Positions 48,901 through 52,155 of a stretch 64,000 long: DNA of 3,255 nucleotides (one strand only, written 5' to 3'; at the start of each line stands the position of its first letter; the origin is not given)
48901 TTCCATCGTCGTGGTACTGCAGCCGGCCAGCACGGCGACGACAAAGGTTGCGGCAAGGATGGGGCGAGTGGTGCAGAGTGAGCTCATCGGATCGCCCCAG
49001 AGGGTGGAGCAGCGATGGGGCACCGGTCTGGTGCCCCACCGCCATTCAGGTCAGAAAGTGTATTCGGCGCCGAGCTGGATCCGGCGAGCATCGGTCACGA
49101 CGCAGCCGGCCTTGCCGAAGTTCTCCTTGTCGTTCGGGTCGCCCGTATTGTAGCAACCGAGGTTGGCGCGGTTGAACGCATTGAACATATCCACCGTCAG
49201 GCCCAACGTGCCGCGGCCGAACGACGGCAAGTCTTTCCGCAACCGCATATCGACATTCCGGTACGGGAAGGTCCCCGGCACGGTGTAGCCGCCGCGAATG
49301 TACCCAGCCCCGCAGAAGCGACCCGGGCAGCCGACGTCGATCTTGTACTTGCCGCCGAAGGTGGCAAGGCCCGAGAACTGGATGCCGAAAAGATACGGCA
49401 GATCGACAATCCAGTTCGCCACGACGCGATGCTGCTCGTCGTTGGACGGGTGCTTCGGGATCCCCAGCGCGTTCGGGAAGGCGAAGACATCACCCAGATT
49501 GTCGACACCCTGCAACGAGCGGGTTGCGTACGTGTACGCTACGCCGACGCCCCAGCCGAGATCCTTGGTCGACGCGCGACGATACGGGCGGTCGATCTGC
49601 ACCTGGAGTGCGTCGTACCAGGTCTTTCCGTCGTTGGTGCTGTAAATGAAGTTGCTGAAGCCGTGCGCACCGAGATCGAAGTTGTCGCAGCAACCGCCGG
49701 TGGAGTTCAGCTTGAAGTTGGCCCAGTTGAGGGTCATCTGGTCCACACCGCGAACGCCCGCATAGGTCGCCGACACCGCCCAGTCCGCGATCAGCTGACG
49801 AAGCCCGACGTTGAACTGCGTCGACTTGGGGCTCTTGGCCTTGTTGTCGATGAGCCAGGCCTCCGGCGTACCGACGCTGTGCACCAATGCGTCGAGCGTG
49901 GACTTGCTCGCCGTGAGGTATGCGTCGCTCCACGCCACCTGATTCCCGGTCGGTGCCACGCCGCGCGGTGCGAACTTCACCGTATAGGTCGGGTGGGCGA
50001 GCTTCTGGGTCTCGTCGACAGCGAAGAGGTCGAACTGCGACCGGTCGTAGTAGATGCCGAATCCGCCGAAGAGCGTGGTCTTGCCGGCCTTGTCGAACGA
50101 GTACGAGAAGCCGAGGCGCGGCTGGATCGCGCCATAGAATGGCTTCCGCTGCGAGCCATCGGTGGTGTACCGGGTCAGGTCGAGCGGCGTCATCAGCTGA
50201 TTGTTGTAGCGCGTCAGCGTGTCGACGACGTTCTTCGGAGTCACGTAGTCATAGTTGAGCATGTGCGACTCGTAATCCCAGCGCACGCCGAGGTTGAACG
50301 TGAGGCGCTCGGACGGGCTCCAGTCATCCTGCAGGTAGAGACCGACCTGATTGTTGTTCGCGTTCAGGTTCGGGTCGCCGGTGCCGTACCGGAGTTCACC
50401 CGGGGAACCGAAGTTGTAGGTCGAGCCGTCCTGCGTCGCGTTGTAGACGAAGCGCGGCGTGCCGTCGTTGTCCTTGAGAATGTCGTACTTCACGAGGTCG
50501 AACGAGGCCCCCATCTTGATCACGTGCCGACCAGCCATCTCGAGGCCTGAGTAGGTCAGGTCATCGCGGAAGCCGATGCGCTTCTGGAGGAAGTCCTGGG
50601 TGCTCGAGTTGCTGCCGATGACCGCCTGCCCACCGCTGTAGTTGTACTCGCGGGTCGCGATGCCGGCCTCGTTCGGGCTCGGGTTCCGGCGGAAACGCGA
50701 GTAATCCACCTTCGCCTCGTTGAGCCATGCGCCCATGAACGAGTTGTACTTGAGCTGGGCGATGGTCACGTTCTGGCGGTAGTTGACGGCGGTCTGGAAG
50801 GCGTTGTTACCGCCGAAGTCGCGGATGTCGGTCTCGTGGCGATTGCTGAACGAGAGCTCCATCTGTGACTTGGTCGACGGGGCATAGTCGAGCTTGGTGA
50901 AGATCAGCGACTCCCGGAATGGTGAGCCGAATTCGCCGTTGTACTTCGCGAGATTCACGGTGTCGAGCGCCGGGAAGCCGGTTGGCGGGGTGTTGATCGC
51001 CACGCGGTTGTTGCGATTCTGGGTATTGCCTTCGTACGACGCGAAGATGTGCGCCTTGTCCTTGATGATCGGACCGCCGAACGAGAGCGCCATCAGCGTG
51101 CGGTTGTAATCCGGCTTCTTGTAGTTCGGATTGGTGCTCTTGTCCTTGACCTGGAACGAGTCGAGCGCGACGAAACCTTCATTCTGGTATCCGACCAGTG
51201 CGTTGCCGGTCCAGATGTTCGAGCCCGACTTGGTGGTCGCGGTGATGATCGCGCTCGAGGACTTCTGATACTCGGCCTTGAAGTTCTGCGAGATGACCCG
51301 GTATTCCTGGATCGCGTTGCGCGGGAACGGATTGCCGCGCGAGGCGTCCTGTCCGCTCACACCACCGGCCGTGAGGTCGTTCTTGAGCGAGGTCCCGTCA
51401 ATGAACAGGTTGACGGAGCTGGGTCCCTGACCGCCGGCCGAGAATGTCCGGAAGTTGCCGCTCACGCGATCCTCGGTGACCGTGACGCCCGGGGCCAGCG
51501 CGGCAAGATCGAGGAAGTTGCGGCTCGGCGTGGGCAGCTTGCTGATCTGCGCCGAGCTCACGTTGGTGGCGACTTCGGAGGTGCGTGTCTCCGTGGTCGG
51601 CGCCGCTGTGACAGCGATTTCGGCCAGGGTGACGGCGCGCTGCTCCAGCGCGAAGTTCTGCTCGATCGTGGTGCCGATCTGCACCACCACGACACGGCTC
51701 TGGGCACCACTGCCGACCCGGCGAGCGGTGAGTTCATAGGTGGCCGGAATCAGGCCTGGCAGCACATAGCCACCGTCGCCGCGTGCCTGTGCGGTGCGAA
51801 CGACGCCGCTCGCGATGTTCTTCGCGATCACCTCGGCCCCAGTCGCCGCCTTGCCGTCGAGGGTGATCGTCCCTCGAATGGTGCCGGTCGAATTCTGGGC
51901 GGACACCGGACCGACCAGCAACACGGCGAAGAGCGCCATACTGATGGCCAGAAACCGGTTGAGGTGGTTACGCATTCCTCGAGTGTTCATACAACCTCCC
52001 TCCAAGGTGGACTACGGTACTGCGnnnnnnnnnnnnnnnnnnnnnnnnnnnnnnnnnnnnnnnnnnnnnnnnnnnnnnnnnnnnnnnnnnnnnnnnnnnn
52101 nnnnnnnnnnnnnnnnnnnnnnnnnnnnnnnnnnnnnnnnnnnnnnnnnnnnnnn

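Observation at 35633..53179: LacI-controlled hybrid TonB-receptor + ABC-importer locus whose enzyme set points to beta-1,2-glucan (sophoro-oligosaccharide) catabolism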

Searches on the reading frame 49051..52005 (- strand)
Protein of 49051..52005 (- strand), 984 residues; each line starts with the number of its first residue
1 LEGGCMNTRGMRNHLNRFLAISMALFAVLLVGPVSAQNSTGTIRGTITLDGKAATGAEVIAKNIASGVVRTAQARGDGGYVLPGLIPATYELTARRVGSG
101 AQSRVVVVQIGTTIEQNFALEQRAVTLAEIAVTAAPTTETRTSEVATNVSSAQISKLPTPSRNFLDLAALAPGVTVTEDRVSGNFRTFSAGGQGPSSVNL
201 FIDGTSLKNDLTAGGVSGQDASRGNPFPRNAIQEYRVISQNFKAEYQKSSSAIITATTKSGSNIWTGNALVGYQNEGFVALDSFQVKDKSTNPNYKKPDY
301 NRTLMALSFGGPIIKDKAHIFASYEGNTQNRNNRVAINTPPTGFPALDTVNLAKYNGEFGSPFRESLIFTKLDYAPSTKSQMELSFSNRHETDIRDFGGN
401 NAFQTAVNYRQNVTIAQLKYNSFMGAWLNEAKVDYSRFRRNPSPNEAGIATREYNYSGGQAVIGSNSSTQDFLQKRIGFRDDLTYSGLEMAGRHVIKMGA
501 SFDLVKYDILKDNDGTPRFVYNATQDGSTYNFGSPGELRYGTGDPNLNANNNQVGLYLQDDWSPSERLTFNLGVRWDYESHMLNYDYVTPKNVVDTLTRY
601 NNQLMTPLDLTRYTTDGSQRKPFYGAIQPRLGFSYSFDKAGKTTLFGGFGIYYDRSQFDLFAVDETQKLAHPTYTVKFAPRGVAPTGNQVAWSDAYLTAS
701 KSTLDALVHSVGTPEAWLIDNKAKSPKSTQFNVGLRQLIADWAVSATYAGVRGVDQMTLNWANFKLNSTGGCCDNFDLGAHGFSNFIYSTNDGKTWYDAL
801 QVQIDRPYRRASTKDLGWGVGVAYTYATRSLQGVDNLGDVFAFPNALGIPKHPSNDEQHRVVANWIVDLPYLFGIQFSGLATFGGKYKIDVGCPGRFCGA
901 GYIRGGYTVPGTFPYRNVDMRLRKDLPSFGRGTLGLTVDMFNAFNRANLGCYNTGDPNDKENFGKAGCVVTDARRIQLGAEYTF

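Call 3: search_protein_families(library=pfam, proteins=[window:49051-52005:-])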
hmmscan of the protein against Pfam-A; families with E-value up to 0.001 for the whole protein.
window:49051-52005:- (984 aa): 3 families
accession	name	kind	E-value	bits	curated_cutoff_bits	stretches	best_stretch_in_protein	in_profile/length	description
PF25183.1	OMP_b-brl_4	-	1.1e-66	226.3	30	3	360-877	149-685/838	Outer membrane beta barrel domain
PF13620.12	CarboxypepD_reg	-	3.1e-11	43.9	32.3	1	42-121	1-82/82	Carboxypeptidase regulatory-like domain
PF07715.20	Plug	-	4.6e-07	30.7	23.9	1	142-249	5-102/107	TonB-dependent Receptor Plug Domain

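Call 10: search_protein_families(library=ncbifam, proteins=[window:49051-52005:-], max_evalue=0.00001)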
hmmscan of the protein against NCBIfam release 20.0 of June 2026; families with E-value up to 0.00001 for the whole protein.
window:49051-52005:- (984 aa): 1 family
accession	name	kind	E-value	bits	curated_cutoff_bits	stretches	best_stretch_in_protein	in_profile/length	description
TIGR01786.1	TonB-hemlactrns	subfamily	1.7e-06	26.7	323.75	0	387-582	258-421/719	TonB-dependent hemoglobin/transferrin/lactoferrin family receptor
